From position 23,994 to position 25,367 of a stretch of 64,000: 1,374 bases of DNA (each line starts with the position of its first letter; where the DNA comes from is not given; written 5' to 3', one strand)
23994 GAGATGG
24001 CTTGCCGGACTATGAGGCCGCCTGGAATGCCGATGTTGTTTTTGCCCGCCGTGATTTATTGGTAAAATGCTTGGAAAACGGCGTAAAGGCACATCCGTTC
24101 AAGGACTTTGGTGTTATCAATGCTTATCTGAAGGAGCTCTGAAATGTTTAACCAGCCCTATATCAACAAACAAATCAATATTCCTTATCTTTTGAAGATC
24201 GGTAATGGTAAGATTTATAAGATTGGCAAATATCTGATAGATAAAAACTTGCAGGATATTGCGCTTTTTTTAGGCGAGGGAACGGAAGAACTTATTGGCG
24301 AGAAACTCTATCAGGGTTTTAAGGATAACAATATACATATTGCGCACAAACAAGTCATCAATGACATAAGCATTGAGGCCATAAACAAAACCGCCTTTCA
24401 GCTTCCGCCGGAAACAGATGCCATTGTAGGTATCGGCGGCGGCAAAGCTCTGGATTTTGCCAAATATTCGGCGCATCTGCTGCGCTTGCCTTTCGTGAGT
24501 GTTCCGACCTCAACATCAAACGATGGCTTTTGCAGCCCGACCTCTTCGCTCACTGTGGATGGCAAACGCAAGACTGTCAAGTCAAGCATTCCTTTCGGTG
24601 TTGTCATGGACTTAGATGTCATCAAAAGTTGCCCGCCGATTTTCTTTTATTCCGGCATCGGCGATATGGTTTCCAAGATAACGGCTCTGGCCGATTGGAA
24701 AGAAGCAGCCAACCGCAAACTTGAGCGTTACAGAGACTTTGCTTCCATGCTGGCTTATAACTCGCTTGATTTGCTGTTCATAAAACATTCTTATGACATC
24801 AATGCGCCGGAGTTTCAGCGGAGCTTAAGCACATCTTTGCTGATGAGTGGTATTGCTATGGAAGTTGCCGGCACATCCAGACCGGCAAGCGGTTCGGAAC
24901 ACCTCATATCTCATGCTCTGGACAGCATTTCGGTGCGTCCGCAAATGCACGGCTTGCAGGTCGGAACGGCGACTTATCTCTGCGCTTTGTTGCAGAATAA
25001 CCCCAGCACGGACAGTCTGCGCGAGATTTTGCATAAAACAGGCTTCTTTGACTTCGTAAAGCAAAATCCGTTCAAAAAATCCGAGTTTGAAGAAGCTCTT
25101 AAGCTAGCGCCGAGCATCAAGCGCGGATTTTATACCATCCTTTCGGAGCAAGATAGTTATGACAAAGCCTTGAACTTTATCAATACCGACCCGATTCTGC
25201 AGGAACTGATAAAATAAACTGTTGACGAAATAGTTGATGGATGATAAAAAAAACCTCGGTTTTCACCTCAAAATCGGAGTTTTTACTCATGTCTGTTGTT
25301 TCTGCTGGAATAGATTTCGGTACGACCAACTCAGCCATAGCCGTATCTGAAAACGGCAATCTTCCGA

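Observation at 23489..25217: AraL/AraM-like pair: HAD phosphatase coupled to a glycerol-1-phosphate-dehydrogenase-like enzyme in an alphaproteobacterium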

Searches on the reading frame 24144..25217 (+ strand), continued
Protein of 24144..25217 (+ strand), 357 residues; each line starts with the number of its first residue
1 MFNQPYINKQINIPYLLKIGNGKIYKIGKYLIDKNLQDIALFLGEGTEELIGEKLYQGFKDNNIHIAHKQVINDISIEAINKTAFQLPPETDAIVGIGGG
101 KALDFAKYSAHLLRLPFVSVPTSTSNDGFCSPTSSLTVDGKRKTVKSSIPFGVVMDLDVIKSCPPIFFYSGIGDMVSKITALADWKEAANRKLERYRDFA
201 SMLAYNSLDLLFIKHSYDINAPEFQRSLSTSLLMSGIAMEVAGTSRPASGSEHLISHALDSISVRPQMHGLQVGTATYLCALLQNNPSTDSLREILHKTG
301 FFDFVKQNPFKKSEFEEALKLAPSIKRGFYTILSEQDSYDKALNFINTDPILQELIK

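Call 55: search_solved_structures(query=L022:4929-5993:+, max_evalue=1e-10, show_alignments=5)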
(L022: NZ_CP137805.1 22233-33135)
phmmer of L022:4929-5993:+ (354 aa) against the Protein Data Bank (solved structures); distinct sequences matched with E-value up to 1e-10: 6.
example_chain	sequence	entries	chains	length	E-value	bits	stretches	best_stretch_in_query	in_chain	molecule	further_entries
9h4x_A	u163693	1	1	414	1.3e-88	300.2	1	4-353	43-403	Glycerol-1-phosphate dehydrogenase [NAD(P)+]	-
4rgq_A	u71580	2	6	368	1.2e-34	122.8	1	88-349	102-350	Glycerol-1-phosphate dehydrogenase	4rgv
4rfl_A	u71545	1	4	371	1.5e-34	122.5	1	88-349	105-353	Glycerol-1-phosphate dehydrogenase [NAD(P)+]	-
3ce9_A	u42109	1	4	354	3e-32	115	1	27-296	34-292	Glycerol dehydrogenase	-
5fb3_A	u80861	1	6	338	8.6e-31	110.2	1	87-304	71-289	Glycerol-1-phosphate dehydrogenase [NAD(P)+]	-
13go_A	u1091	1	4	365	7.2e-11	44.7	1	7-315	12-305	Glycerol dehydrogenase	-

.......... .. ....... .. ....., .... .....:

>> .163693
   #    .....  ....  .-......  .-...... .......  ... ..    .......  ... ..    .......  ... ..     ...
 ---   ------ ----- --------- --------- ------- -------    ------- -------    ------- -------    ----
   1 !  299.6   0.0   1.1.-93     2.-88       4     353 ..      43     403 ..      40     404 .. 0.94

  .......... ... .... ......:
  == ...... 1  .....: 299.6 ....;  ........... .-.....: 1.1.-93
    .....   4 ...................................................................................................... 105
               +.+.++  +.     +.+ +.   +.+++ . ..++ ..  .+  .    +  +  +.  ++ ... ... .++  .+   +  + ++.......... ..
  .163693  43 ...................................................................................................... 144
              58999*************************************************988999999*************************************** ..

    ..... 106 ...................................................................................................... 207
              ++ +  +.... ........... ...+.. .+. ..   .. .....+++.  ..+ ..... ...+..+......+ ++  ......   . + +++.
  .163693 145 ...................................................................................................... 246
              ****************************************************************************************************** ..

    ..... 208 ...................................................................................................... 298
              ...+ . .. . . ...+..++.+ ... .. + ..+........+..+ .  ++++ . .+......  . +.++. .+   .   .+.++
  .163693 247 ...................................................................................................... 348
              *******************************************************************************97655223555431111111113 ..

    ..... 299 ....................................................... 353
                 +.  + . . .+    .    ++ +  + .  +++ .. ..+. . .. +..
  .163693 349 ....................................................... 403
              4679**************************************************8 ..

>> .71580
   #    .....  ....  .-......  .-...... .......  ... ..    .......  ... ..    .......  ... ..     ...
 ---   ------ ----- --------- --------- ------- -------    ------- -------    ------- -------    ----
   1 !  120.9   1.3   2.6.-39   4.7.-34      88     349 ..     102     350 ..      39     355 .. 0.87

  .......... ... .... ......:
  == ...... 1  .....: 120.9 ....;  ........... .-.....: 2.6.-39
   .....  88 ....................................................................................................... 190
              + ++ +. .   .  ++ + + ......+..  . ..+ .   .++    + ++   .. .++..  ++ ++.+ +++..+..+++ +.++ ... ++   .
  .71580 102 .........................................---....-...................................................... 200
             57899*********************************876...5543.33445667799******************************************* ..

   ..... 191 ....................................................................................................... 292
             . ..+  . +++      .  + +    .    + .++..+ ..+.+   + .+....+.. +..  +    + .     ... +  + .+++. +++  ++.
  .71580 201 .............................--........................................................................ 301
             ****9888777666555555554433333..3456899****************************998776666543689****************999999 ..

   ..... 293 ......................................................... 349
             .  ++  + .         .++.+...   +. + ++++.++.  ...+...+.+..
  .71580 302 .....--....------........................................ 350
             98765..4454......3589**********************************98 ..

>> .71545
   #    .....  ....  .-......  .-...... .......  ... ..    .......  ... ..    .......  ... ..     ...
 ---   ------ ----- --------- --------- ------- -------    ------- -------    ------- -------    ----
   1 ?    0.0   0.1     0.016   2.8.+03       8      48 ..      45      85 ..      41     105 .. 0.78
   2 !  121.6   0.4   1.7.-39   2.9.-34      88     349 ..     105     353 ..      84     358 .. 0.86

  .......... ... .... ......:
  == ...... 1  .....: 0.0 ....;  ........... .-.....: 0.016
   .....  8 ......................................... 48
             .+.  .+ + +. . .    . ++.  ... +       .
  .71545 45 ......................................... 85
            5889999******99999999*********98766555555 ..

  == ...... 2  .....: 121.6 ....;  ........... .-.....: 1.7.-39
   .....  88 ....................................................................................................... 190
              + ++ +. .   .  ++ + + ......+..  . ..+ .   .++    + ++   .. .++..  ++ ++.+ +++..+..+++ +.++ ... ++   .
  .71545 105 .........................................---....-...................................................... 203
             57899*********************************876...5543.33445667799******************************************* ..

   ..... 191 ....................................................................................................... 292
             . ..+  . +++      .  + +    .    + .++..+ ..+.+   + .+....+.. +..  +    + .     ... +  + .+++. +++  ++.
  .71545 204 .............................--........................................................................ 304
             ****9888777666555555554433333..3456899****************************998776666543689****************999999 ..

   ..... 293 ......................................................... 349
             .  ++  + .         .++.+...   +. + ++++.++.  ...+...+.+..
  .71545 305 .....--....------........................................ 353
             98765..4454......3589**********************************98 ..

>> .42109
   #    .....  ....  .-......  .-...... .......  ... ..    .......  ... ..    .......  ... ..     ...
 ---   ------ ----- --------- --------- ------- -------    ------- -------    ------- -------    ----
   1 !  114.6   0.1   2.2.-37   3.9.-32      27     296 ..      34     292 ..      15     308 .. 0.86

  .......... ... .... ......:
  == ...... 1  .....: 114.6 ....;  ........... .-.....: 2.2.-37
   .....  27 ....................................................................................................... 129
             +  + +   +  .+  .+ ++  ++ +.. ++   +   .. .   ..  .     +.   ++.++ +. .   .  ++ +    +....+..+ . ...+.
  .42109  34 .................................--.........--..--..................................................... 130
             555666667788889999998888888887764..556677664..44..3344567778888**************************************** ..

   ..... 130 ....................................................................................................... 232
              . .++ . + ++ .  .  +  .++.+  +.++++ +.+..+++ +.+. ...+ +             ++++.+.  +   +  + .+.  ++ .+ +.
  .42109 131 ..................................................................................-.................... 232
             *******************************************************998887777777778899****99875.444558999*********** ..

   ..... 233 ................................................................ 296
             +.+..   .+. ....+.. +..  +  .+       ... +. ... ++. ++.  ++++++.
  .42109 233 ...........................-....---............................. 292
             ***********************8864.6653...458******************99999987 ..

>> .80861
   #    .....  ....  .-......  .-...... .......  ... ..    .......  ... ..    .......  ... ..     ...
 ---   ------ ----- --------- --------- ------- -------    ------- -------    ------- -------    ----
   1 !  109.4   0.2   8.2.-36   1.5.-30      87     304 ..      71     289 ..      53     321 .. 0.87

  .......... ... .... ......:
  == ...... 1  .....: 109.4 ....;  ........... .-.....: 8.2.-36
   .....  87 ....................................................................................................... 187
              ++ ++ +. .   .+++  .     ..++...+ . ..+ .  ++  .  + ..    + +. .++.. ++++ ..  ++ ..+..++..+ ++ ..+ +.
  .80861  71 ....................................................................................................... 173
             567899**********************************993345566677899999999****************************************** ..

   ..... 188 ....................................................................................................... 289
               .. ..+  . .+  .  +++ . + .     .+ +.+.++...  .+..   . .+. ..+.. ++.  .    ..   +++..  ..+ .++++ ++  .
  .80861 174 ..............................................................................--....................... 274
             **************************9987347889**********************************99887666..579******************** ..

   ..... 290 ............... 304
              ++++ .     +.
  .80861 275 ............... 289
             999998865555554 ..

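Call 82: predict_structure(alignment_id=A2)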
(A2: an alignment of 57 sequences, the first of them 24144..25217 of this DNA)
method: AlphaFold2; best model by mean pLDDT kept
length: 357 residues; sequences in the alignment: 57
mean_pLDDT: 91.8   pTM: 0.89
mean pLDDT of the five models: 91.8, 91.4, 90.9, 90.6, 90.2
residues with pLDDT >= 90: 281; 70-90: 62; 50-70: 8; < 50: 6
segments of 3 or more residues with pLDDT < 50: 1-5
pLDDT, mean of each block of 10 residues (from residue 1): 47 88 97 97 95 97 98 94 96 95 95 96 78 87 85 95 93 95 95 91 91 81 91 91 89 95 90 98 97 96 98 98 88 95 98 98
secondary structure, 60 per line:
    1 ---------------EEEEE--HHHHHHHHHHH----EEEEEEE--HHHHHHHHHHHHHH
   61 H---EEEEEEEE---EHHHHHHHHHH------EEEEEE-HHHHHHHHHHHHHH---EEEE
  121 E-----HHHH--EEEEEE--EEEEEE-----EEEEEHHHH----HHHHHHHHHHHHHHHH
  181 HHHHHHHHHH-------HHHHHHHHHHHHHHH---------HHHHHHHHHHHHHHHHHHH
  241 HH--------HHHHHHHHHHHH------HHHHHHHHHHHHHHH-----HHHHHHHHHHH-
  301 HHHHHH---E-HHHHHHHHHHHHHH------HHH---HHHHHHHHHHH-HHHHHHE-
elements in order: E16-20 H23-33 E38-44 H47-61 E65-72 H77-86 E93-98 H100-113 E117-121 H127-130 E133-138 E141-146 E152-156 H157-160 H165-190 H198-212 H222-242 H251-262 H269-283 H289-299 H301-306 H312-325 H338-348 H350-355

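Call 84: fold_search(model_id=the predicted structure, library=pdb)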
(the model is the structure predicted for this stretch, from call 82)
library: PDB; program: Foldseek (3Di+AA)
matches with E <= 10: 1486; with E <= 0.001: 154
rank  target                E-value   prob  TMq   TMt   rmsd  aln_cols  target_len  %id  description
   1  3ce9_A                3.8e-35  1.00  0.93  0.96   1.7       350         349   45  Crystal structure of glycerol dehydrogenase (NP_348253.1) from Clostridium acetobutylicum at 2.37 A resolution (released 2008-03-11)
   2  3ce9_B                6.8e-35  1.00  0.93  0.95   1.7       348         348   45  Crystal structure of glycerol dehydrogenase (NP_348253.1) from Clostridium acetobutylicum at 2.37 A resolution (released 2008-03-11)
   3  5fb3_F                4.3e-20  1.00  0.76  0.80   3.6       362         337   26  Structure of glycerophosphate dehydrogenase in complex with NADPH (released 2016-10-12)
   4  4rfl_A                6.3e-20  1.00  0.78  0.83   3.4       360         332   30  Crystal structure of G1PDH with NADPH from Methanocaldococcus jannaschii (released 2015-07-22)
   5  4rgv_B                9.8e-20  1.00  0.76  0.82   3.6       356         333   28  Crystal structure of the Methanocaldococcus jannaschii G1PDH (released 2015-07-22)
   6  9h4x                  1.1e-19  1.00  0.78  0.71   3.4       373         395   23  Crystal structure of Ni2+ dependent glycerol-1-phosphate dehydrogenase AraM from Bacillus subtilis (released 2025-11-05)
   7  4rfl_C                1.2e-19  1.00  0.76  0.82   3.5       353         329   30  Crystal structure of G1PDH with NADPH from Methanocaldococcus jannaschii (released 2015-07-22)
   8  4rgq_A                1.4e-19  1.00  0.76  0.81   4.0       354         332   30  Crystal structure of the Methanocaldococcus jannaschii G1PDH with NADPH and DHAP (released 2015-07-22)
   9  4rgq_D                1.5e-19  1.00  0.73  0.79   4.1       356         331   29  Crystal structure of the Methanocaldococcus jannaschii G1PDH with NADPH and DHAP (released 2015-07-22)
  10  5fb3_A                1.5e-19  1.00  0.78  0.82   3.5       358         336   27  Structure of glycerophosphate dehydrogenase in complex with NADPH (released 2016-10-12)
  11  4rgq_C                1.7e-19  1.00  0.75  0.80   3.8       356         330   29  Crystal structure of the Methanocaldococcus jannaschii G1PDH with NADPH and DHAP (released 2015-07-22)
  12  4rfl_D                2.0e-19  1.00  0.74  0.80   3.9       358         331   29  Crystal structure of G1PDH with NADPH from Methanocaldococcus jannaschii (released 2015-07-22)
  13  4rgv_A                2.7e-19  1.00  0.77  0.83   3.6       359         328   28  Crystal structure of the Methanocaldococcus jannaschii G1PDH (released 2015-07-22)
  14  4rgq_B                2.7e-19  1.00  0.74  0.79   4.2       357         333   29  Crystal structure of the Methanocaldococcus jannaschii G1PDH with NADPH and DHAP (released 2015-07-22)
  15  5fb3_E                4.7e-18  1.00  0.75  0.80   3.8       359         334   27  Structure of glycerophosphate dehydrogenase in complex with NADPH (released 2016-10-12)
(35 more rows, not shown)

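Call 90: search_protein_families(library=pfam, proteins=[L004:1951-3273:+, L011:7031-8344:+, L007:7056-7727:-, L026:3187-4305:+], max_evalue=0.01)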
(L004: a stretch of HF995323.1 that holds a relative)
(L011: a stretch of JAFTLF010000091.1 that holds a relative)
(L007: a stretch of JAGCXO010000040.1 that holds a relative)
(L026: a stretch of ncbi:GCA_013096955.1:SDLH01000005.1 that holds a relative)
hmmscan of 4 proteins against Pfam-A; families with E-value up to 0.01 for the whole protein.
L004:1951-3273:+ (440 aa): 0 families

L011:7031-8344:+ (437 aa): 0 families

L007:7056-7727:- (223 aa): 0 families

L026:3187-4305:+ (372 aa): 7 families
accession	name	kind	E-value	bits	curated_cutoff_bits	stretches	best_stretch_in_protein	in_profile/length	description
PF01266.30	DAO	-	2.4e-60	205.4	27.9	1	4-348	2-351/353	FAD dependent oxidoreductase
PF07992.20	Pyr_redox_2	-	1.5e-05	25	26.1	0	3-34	2-175/291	Pyridine nucleotide-disulphide oxidoreductase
PF00890.30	FAD_binding_2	-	1.8e-05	24.6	20.4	1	5-208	3-206/414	FAD binding domain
PF13450.12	NAD_binding_8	-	2.5e-05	24.9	21.9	1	6-35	1-30/68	NAD(P)-binding Rossmann-like domain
PF02558.23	ApbA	-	0.00032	20.8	22.2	1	5-37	2-34/150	Ketopantoate reductase PanE/ApbA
PF02737.24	3HCDH_N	-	0.00038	20.9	22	1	6-43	4-40/180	3-hydroxyacyl-CoA dehydrogenase, NAD binding domain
PF01134.28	GIDA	-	0.0041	16.7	22.1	0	5-47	3-40/391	Glucose inhibited division protein A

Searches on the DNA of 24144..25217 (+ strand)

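Call 61: search_rna_families(sources=[L012, L013, L015, L016, L017, L025, L026, L027, L004, L007], threshold=gathering)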
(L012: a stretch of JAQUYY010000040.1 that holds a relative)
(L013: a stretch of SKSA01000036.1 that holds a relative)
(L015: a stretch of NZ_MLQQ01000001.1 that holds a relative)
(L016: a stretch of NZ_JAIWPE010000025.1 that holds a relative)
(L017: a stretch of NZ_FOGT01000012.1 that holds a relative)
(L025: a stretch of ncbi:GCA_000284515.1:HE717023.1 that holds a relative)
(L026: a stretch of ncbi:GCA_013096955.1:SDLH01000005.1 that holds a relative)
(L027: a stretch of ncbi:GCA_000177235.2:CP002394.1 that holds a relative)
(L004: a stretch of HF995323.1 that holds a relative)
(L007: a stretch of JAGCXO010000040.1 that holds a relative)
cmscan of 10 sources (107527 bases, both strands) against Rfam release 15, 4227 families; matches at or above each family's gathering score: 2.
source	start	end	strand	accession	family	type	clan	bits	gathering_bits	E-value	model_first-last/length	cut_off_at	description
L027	1056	1246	+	RF00168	Lysine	Cis-reg; riboswitch;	-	123.8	30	1.9e-32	1-182/182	no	Lysine riboswitch aptamer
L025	1651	1717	-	RF01690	Bacillaceae-1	Gene; sRNA;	-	49.2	35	9.2e-06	1-67/67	no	Bacillaceae-1 RNA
